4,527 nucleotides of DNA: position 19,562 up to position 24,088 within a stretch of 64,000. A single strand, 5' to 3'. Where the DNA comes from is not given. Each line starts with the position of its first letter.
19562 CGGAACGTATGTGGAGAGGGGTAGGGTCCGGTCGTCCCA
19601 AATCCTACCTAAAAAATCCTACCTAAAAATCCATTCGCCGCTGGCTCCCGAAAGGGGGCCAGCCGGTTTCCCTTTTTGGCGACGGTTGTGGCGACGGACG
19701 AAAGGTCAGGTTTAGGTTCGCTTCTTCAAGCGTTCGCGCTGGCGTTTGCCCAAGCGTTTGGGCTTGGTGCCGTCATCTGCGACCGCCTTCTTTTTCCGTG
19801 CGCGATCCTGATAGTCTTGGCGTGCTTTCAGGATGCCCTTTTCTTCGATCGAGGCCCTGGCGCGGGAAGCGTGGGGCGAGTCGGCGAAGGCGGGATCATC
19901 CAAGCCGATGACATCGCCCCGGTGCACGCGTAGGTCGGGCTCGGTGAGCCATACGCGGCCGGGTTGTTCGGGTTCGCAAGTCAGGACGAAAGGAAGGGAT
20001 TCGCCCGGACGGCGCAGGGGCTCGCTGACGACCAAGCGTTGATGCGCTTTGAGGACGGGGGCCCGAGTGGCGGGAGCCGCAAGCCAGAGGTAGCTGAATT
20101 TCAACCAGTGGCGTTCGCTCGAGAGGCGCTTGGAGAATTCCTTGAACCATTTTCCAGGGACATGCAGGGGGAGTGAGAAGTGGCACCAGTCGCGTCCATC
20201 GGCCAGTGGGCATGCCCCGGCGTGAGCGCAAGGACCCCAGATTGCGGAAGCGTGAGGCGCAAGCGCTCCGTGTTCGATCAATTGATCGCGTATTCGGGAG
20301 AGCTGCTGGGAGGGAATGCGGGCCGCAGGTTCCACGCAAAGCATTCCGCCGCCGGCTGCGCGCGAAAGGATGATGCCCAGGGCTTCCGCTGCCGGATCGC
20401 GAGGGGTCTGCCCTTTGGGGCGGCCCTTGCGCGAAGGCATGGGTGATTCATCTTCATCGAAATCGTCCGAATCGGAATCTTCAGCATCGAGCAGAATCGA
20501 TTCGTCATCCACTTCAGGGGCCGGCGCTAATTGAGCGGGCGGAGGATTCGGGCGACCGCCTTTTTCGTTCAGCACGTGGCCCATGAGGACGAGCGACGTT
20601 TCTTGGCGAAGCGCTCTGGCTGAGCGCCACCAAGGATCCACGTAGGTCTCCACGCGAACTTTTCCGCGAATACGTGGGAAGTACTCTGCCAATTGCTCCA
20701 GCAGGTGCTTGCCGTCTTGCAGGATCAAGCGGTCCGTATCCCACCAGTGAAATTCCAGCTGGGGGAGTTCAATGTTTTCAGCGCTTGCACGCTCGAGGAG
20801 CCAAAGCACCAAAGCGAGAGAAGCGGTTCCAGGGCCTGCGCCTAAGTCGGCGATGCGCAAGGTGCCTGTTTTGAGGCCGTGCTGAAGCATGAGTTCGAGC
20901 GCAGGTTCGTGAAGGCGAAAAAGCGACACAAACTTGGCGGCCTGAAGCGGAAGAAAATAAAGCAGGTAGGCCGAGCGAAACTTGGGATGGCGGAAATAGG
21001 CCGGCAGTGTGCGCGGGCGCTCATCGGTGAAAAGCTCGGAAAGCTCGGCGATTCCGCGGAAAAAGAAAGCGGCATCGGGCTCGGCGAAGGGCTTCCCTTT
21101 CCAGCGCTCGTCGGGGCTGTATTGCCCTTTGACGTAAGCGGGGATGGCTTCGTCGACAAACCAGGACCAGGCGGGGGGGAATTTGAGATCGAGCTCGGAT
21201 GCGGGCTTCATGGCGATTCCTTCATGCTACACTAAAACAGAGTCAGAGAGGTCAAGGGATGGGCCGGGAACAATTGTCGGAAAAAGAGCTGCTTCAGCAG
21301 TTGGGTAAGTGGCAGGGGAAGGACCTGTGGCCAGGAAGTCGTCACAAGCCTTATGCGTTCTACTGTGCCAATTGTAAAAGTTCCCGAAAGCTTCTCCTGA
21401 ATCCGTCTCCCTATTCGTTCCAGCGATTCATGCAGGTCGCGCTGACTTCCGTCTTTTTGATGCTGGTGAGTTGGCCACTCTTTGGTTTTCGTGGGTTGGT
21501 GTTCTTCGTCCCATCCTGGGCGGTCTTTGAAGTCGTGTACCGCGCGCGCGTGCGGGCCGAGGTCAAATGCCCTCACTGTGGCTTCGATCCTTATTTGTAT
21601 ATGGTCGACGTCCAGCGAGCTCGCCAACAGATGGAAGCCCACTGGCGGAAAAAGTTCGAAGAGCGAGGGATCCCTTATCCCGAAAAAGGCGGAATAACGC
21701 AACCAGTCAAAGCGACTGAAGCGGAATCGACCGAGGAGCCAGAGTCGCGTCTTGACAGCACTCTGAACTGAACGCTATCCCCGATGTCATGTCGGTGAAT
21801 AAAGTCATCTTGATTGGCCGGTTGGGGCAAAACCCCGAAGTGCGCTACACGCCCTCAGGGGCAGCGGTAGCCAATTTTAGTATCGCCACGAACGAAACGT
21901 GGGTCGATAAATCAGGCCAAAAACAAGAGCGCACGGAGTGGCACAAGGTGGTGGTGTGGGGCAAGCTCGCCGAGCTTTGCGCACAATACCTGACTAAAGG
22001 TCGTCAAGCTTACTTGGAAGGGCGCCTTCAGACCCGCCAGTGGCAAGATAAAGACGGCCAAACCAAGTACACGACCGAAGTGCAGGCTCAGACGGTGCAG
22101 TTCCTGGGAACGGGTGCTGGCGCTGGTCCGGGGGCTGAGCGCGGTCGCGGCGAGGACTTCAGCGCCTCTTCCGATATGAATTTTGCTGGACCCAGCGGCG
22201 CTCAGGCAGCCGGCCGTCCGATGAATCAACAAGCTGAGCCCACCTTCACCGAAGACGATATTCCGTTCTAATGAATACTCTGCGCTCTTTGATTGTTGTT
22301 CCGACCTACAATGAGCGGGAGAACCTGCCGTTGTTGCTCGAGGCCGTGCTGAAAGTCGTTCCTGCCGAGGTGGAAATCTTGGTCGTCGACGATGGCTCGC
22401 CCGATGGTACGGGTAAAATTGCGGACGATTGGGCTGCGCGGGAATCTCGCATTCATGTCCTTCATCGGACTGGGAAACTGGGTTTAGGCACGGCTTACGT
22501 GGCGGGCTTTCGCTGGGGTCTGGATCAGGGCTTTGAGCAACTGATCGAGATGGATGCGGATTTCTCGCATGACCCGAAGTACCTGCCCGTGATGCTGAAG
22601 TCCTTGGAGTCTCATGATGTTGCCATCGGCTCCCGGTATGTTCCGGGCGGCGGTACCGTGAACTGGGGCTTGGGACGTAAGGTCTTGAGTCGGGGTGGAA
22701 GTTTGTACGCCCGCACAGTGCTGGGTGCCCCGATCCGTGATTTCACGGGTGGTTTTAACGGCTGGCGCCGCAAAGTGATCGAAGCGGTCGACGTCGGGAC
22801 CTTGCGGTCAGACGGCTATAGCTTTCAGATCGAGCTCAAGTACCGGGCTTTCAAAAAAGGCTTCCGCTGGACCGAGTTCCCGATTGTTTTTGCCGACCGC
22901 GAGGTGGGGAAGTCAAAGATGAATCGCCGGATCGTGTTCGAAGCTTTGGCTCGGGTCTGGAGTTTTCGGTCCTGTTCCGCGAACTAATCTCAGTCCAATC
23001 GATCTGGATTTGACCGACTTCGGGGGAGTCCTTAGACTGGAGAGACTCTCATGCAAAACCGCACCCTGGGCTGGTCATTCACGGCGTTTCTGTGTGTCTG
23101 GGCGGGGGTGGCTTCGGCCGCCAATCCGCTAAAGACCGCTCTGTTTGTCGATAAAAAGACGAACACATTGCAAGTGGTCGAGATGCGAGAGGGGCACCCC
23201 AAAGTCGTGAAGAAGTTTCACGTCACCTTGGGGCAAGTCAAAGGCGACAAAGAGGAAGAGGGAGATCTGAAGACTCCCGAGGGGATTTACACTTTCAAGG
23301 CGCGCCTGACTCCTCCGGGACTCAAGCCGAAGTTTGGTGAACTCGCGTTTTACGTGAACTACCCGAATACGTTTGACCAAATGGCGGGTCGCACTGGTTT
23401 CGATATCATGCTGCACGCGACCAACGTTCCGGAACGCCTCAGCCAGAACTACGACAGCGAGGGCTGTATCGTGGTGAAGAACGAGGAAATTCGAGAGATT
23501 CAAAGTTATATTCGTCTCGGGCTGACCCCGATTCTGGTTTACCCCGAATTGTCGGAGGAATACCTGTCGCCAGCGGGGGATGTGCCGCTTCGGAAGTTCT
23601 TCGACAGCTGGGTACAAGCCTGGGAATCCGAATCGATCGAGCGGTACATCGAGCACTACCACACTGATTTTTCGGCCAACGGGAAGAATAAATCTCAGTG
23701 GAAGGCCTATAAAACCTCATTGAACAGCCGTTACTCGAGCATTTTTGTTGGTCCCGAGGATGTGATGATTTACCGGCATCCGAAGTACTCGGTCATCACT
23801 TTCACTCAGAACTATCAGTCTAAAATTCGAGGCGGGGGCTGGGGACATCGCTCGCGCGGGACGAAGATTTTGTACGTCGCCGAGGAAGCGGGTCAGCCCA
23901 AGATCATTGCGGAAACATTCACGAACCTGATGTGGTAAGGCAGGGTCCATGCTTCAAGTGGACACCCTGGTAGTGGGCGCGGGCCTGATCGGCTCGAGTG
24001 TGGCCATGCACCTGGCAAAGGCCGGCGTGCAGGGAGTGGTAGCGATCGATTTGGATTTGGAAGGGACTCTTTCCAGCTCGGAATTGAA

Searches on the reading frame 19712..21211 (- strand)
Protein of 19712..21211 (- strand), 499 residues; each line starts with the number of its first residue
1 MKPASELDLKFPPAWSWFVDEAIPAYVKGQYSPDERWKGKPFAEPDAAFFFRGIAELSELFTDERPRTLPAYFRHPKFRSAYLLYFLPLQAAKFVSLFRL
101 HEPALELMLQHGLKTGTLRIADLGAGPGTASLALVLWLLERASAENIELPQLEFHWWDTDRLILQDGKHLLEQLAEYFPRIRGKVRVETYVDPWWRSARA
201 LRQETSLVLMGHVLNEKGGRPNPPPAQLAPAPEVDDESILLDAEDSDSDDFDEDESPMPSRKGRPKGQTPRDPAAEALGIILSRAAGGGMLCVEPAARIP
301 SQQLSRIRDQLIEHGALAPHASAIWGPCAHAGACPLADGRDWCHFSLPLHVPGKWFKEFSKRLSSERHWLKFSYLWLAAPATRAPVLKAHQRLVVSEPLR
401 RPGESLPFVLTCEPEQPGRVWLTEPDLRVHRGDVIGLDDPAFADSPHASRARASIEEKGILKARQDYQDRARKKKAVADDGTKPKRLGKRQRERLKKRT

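Call 35: search_protein_families(library=pfam, proteins=[window:19712-21211:-], max_evalue=0.00001)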
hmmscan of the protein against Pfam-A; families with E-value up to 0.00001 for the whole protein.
window:19712-21211:- (499 aa): 1 family
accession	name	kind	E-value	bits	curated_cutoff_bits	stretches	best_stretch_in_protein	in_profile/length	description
PF09243.16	Rsm22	-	9.1e-10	38.8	23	1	287-403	133-236/275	Mitochondrial small ribosomal subunit Rsm22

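Call 70: search_protein_families(library=ncbifam, proteins=[window:19712-21211:-], max_evalue=0.001)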
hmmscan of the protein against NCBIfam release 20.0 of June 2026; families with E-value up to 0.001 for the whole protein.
window:19712-21211:- (499 aa): 0 families

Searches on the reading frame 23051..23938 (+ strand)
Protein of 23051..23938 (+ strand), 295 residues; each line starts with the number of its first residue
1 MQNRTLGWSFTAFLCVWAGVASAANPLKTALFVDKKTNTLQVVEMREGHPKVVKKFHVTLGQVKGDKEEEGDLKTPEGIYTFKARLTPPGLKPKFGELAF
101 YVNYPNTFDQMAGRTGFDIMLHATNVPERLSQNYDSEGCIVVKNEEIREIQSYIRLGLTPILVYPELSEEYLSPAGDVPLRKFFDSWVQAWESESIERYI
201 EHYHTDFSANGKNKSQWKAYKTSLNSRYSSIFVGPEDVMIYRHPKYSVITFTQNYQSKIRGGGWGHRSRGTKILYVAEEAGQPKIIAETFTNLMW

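Call 89: search_protein_families(library=pfam, proteins=[window:23051-23938:+], max_evalue=0.00001)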
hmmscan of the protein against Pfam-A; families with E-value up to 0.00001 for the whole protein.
window:23051-23938:+ (295 aa): 2 families
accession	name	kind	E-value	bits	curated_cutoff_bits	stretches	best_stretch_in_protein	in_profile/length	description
PF24125.1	Cds6_C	-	1.5e-17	64.3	27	1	181-288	3-110/111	Cds6 C-terminal NTF2-like domain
PF03734.19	YkuD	-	4e-15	57.1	23.4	1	30-163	3-146/146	L,D-transpeptidase catalytic domain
